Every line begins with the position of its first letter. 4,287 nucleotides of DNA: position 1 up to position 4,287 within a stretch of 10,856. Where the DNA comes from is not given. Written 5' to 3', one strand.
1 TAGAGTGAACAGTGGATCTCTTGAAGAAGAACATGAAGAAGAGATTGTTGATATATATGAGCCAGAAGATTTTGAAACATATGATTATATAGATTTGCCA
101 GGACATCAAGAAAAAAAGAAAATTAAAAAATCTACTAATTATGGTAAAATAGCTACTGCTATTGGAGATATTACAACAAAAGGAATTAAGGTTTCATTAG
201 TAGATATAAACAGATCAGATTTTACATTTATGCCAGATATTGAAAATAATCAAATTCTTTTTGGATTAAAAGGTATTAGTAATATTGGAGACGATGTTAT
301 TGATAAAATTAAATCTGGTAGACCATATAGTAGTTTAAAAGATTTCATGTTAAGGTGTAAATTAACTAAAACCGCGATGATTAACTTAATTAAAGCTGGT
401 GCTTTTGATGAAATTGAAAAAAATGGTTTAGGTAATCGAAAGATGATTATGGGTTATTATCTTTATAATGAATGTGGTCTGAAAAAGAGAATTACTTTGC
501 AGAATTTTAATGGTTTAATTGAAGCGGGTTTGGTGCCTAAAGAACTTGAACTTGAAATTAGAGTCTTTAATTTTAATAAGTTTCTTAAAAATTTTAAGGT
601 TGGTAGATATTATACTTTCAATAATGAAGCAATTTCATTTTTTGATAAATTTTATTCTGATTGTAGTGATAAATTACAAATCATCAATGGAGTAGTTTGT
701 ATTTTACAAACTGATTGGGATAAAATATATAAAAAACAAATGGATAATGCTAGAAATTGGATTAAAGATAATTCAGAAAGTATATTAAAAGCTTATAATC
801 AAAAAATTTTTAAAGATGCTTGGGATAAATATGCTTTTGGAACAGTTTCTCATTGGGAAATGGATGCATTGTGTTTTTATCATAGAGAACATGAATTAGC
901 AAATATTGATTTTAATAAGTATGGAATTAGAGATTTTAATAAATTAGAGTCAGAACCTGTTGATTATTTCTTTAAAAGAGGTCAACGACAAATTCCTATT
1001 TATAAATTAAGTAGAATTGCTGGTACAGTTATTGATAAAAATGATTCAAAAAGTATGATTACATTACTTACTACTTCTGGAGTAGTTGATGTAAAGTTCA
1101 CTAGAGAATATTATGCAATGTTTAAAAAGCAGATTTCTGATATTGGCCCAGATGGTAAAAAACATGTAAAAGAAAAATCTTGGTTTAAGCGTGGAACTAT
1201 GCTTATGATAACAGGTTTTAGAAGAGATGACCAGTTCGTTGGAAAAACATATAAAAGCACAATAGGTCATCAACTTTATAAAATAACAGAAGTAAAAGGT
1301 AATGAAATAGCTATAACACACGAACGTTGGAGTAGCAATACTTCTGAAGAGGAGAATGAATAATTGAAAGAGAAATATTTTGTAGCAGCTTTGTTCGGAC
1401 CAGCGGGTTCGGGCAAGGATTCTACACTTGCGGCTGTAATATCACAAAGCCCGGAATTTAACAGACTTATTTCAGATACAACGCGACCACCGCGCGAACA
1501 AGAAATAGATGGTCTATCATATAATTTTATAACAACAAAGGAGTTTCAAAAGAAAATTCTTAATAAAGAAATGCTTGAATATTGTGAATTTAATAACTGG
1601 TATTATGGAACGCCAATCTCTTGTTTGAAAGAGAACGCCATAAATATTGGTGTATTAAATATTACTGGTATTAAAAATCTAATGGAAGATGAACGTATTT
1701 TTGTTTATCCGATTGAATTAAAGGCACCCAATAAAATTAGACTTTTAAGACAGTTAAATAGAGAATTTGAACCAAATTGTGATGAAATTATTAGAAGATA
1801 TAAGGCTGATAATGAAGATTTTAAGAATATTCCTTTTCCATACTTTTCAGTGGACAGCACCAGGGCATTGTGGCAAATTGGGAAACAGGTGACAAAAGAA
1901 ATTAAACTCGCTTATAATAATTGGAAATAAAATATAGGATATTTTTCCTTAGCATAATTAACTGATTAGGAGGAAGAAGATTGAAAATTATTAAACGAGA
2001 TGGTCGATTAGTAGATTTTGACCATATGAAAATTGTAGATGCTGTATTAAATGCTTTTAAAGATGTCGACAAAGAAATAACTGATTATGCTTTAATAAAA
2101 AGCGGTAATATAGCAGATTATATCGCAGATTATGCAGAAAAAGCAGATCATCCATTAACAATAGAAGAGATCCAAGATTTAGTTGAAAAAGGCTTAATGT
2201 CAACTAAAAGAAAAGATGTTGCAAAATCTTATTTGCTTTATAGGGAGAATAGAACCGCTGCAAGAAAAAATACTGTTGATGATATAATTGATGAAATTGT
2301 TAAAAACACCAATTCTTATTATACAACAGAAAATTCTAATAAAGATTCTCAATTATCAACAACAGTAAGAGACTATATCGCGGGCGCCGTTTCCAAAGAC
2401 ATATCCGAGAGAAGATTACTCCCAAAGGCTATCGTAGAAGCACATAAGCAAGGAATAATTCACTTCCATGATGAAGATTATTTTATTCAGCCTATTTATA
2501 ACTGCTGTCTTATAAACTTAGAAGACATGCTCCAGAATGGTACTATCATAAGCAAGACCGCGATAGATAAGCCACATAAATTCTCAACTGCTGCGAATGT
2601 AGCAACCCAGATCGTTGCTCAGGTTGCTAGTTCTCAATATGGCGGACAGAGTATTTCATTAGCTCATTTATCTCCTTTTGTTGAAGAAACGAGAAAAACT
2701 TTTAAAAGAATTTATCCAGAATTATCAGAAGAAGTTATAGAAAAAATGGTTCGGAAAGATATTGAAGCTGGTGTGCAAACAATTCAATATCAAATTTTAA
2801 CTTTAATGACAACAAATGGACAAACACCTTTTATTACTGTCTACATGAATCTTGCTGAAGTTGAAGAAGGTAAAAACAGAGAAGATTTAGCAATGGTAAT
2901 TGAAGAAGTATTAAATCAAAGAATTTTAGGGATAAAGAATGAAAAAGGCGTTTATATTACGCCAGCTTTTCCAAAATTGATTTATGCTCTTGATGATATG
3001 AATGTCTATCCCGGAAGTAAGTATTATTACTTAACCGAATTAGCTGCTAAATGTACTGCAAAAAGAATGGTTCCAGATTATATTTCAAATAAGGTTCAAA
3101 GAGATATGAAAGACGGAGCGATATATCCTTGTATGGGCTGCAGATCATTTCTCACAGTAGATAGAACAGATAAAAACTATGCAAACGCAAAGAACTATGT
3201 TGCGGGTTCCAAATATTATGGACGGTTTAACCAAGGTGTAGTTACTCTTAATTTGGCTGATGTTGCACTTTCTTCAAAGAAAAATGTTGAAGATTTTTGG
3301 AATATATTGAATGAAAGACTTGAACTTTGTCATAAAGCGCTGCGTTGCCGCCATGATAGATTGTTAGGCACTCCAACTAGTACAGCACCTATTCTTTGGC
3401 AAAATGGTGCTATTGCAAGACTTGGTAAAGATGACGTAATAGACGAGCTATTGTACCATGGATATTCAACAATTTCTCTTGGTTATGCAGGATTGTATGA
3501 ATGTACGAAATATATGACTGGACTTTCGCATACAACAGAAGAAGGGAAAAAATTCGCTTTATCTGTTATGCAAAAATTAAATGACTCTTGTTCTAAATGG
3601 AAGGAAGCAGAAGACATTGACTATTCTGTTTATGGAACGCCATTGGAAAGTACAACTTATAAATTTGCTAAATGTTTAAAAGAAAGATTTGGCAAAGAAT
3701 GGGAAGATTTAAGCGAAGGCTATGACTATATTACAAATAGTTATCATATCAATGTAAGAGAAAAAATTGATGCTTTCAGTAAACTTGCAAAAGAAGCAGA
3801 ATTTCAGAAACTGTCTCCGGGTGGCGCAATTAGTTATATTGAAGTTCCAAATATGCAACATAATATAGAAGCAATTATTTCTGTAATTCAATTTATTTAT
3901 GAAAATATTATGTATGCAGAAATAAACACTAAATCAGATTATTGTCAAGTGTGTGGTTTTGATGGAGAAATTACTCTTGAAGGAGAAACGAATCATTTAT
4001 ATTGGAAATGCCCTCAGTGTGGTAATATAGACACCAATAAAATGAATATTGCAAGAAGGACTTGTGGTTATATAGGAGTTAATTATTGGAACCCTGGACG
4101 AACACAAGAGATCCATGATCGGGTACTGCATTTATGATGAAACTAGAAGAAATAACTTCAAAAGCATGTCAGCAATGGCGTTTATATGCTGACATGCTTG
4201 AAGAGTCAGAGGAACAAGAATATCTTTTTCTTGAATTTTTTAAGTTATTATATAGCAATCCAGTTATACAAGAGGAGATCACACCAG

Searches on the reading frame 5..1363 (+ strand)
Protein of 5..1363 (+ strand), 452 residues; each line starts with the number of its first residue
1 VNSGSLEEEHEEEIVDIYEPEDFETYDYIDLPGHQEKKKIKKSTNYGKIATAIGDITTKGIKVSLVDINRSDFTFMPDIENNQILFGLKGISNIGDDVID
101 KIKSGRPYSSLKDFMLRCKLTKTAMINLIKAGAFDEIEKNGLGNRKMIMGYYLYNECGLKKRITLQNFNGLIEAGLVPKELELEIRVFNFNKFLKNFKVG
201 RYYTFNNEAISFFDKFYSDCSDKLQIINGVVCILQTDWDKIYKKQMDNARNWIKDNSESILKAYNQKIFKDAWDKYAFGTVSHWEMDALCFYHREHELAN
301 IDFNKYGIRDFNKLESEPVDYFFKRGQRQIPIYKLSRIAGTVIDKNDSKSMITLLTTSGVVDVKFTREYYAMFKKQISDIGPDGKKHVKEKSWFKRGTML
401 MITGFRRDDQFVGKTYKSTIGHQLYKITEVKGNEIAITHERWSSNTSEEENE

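Call 6: search_protein_families(library=phrogs, proteins=[window:5-1363:+], max_evalue=0.01)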
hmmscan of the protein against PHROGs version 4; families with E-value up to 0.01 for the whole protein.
window:5-1363:+ (452 aa): 4 families
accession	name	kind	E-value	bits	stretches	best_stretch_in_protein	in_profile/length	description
phrog_20695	-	DNA, RNA and nucleotide metabolism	1.5e-111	374.3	1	37-441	27-438/440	DNA binding protein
phrog_12219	-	DNA, RNA and nucleotide metabolism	1.5e-62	213.1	1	41-421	423-805/823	DNA polymerase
phrog_405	-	DNA, RNA and nucleotide metabolism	4.2e-32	112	1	44-430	829-1093/1190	DNA polymerase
phrog_35010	-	unknown function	0.0093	17.4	0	198-262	14-77/115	-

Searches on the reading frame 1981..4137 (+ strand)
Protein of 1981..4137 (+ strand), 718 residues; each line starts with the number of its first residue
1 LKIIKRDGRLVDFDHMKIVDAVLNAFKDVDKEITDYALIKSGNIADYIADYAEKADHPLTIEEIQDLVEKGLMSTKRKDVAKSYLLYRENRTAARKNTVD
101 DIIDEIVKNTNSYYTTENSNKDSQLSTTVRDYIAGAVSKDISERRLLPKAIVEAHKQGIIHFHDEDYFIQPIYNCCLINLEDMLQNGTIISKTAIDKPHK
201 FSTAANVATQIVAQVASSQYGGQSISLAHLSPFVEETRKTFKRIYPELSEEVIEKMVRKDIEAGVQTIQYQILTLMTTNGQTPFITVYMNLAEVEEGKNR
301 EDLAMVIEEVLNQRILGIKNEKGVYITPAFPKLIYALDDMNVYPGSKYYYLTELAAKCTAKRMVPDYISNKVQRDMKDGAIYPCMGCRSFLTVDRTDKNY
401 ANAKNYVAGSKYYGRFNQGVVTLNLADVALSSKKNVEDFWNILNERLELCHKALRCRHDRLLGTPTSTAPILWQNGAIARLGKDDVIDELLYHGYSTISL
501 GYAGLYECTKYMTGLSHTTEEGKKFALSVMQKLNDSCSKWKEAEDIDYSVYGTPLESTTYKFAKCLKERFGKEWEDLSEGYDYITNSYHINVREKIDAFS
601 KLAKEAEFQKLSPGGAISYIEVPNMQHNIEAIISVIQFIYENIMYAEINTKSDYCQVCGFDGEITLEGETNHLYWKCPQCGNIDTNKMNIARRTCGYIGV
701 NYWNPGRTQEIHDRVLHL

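Call 6: search_protein_families(library=phrogs, proteins=[window:1981-4137:+], max_evalue=0.01)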
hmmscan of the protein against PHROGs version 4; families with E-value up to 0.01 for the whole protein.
window:1981-4137:+ (718 aa): 5 families
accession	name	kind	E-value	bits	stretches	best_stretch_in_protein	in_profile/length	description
phrog_487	-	moron, auxiliary metabolic gene and host takeover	6.5e-201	670.2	1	1-717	4-712/718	NrdD-like anaerobic ribonucleotide reductase large subunit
phrog_4218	-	DNA, RNA and nucleotide metabolism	8.4e-92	308.8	1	384-717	10-332/333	anaerobic ribonucleoside reductase large subunit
phrog_26446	-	DNA, RNA and nucleotide metabolism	4.7e-22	78.9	2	546-664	225-348/761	anaerobic ribonucleoside reductase large subunit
phrog_29160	-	DNA, RNA and nucleotide metabolism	6.9e-19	69.6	1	556-717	3-155/158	anaerobic ribonucleoside reductase large subunit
phrog_36488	-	unknown function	0.0094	17.1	0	2-89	3-84/99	-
